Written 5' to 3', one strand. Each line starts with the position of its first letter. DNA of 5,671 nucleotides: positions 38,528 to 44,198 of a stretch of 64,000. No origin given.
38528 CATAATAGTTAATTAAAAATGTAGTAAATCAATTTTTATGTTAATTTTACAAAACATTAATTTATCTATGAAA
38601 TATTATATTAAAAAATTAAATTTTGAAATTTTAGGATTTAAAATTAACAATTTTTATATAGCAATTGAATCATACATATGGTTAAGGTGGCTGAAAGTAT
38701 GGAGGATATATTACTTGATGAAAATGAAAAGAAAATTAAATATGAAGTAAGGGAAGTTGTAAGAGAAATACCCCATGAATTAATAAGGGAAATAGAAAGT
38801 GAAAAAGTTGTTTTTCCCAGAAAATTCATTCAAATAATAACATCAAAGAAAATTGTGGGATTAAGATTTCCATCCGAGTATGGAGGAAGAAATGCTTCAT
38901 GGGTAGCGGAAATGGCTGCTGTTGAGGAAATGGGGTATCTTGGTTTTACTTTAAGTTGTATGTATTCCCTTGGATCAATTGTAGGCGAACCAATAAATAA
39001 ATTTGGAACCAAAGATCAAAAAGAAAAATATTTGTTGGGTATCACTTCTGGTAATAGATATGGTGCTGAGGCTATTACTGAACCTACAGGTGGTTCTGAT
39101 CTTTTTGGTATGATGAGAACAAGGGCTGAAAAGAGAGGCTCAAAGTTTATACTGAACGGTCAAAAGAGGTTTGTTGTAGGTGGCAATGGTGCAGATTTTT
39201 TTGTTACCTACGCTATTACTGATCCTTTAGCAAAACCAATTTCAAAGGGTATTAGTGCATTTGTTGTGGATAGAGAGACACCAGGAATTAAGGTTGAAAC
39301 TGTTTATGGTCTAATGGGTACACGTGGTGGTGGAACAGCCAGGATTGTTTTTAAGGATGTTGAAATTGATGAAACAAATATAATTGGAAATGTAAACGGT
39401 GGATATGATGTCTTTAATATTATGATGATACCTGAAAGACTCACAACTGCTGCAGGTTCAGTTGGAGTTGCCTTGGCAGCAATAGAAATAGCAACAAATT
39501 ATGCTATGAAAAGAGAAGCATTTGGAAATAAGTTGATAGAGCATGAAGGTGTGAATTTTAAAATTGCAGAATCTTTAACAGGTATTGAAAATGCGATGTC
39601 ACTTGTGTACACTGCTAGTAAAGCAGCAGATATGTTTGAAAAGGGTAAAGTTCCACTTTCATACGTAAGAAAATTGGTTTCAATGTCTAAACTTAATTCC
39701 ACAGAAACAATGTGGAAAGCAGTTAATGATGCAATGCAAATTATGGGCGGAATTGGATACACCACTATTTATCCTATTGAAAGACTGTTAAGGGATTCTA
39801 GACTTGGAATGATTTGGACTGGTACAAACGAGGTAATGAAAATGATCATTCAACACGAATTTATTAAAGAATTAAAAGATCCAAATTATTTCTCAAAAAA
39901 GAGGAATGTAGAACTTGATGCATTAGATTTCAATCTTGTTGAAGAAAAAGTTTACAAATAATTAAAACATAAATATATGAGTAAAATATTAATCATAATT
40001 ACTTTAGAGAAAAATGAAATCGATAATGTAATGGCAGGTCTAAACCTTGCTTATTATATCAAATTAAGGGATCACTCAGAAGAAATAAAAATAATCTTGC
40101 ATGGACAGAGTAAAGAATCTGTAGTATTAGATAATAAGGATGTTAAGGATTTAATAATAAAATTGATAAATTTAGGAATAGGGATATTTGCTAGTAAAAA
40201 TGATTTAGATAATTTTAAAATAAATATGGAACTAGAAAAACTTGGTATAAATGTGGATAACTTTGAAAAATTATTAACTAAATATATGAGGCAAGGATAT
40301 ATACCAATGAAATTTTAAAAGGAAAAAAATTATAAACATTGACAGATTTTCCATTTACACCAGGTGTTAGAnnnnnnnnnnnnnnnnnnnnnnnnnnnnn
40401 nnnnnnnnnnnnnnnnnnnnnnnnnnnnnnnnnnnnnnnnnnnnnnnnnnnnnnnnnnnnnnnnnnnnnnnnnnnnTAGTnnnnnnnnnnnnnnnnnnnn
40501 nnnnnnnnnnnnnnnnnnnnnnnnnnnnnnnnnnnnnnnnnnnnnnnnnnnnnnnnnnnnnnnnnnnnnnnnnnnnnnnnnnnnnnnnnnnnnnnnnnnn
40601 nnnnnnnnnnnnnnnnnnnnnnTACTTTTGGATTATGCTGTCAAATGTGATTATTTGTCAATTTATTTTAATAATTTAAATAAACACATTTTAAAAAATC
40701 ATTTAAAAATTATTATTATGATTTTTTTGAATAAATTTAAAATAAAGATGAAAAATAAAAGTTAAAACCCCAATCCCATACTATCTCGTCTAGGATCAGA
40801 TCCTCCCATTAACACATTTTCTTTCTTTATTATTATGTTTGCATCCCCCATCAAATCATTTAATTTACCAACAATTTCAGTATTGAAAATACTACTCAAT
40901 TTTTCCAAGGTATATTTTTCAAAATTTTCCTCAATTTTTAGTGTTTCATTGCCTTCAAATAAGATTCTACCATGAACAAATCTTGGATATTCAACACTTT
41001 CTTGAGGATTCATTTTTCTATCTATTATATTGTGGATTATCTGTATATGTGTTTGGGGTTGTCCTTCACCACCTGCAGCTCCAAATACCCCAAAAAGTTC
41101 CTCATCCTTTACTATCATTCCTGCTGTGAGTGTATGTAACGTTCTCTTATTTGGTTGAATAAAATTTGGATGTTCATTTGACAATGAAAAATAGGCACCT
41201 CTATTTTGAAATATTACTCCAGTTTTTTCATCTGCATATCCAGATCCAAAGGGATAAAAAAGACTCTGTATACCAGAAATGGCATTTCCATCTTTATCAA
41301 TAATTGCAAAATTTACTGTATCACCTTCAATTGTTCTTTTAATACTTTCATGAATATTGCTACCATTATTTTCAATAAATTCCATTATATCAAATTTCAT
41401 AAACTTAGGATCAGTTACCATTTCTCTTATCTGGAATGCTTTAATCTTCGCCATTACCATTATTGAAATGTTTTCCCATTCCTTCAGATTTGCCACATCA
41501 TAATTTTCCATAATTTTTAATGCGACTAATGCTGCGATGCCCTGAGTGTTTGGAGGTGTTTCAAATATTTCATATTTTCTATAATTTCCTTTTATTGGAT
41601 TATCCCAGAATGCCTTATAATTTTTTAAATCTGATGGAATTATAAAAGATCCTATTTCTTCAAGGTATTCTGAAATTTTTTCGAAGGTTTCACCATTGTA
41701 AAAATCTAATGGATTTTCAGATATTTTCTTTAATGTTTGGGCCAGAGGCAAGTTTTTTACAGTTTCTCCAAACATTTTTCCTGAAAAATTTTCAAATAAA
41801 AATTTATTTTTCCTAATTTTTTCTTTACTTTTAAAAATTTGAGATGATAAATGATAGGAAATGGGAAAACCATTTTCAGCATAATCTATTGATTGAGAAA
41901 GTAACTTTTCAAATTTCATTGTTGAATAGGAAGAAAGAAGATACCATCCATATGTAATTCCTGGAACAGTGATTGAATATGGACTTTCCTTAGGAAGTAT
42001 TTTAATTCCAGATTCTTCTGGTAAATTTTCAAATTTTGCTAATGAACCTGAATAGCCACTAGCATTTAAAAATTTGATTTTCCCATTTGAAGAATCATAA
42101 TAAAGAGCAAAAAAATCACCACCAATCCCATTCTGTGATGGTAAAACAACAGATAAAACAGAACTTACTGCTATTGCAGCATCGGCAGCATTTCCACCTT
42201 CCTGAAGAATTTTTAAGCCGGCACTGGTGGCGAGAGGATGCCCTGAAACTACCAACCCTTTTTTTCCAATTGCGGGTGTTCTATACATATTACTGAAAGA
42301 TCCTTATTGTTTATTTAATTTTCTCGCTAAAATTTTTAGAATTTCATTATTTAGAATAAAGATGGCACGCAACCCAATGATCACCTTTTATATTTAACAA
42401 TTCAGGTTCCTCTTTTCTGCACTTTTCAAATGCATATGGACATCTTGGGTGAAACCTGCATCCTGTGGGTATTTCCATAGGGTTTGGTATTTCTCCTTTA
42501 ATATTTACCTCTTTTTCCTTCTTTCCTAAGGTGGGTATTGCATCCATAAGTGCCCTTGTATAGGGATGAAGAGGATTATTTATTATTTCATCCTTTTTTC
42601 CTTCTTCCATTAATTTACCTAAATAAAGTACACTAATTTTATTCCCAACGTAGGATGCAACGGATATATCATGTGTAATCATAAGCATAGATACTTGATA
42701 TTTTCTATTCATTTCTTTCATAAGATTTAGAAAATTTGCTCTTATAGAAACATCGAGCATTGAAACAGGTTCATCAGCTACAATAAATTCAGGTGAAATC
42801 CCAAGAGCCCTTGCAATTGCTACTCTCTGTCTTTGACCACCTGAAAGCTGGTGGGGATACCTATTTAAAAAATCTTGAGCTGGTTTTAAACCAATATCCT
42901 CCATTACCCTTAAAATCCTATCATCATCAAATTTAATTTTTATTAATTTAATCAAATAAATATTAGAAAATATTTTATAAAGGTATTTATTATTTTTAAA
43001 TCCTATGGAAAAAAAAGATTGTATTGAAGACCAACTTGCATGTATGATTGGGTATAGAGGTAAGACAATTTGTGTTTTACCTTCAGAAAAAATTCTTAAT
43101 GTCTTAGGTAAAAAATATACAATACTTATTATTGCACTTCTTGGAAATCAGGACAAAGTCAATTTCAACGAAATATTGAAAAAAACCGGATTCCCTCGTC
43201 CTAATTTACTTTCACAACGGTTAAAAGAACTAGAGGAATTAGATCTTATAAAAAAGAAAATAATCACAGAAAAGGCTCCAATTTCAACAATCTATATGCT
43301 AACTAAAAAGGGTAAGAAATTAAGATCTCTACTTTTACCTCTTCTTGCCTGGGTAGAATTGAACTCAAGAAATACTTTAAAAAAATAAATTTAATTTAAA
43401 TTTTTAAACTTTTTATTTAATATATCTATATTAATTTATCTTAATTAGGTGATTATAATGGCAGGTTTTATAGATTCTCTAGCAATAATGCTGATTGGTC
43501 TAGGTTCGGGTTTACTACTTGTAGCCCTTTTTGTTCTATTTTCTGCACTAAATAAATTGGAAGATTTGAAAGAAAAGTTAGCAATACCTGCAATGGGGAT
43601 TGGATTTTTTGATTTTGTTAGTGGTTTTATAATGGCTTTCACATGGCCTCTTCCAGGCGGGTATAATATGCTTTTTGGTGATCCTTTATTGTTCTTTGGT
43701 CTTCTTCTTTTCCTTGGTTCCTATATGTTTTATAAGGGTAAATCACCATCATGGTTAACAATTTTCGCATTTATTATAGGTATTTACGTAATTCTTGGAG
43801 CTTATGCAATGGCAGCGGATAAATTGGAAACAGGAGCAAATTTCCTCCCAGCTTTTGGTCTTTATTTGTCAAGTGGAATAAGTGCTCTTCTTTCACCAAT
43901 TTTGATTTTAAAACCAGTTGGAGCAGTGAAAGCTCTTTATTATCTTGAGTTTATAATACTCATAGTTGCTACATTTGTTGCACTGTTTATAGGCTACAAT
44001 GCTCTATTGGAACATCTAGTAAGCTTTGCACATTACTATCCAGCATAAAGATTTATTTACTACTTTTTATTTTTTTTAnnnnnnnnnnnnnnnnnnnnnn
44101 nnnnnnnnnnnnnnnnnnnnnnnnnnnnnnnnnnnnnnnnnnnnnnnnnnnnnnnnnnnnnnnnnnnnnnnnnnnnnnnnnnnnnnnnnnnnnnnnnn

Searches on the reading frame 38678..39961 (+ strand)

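Call 64: search_protein_families(library=pfam, max_evalue=0.00001, proteins=[window:38678-39961:+])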
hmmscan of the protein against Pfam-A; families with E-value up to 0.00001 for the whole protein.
window:38678-39961:+ (427 aa): 5 families
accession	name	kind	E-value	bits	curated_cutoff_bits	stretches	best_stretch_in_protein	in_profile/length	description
PF00441.29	Acyl-CoA_dh_1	-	7.9e-36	123.9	22.4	1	240-393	1-147/150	Acyl-CoA dehydrogenase, C-terminal domain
PF02771.21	Acyl-CoA_dh_N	-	4.2e-21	75.9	22.9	1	15-125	2-112/113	Acyl-CoA dehydrogenase, N-terminal domain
PF02770.24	Acyl-CoA_dh_M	-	3e-20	72.6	33.3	1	131-228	2-97/97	Acyl-CoA dehydrogenase, middle domain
PF08028.16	Acyl-CoA_dh_2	-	3.8e-15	56.8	22.7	1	256-384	2-133/134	Acyl-CoA dehydrogenase, C-terminal domain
PF22924.1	ACOX_C_alpha1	-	1.8e-07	31.5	27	1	250-389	4-162/169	Acyl-CoA oxidase, C-alpha1 domain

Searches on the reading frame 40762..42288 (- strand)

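Call 64: search_protein_families(library=pfam, max_evalue=0.00001, proteins=[window:40762-42288:-])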
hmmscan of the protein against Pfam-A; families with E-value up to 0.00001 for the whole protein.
window:40762-42288:- (508 aa): 1 family
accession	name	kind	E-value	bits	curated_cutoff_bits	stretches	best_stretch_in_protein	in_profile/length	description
PF01019.26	G_glu_transpept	-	1.8e-108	364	27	1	26-502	2-511/512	Gamma-glutamyltranspeptidase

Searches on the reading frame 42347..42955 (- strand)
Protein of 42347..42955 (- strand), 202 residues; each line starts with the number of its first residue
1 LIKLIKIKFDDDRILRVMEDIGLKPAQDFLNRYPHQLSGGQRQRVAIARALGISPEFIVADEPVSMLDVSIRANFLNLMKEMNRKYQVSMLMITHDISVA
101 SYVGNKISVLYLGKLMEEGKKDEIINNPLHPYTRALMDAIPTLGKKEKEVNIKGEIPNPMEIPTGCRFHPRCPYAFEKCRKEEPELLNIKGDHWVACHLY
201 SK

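Call 64: search_protein_families(library=pfam, max_evalue=0.00001, proteins=[window:42347-42955:-])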
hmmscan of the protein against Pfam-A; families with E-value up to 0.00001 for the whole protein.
window:42347-42955:- (202 aa): 2 families
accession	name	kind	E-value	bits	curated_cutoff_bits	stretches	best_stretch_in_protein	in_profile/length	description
PF08352.17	oligo_HPY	-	8.9e-24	84.1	27.1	1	116-179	1-65/65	Oligopeptide/dipeptide transporter, C-terminal region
PF00005.33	ABC_tran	-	3.1e-10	41.2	25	1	11-64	82-136/137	ABC transporter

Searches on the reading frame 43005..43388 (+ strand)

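Call 64: search_protein_families(library=pfam, max_evalue=0.00001, proteins=[window:43005-43388:+])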
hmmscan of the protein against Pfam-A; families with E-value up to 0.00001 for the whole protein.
window:43005-43388:+ (127 aa): 1 family
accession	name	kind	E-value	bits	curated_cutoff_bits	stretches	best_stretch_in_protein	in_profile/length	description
PF01638.23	HxlR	-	4.4e-13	49.3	20.8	1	33-120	1-86/91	HxlR-like helix-turn-helix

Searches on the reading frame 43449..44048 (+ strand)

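Call 64: search_protein_families(library=pfam, max_evalue=0.00001, proteins=[window:43449-44048:+])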
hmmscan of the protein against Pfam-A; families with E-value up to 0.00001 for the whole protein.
window:43449-44048:+ (199 aa): 1 family
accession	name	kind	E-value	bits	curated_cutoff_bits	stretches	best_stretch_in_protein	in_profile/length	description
PF06168.16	DUF981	-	5e-41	141.2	29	1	4-191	1-185/186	Protein of unknown function (DUF981)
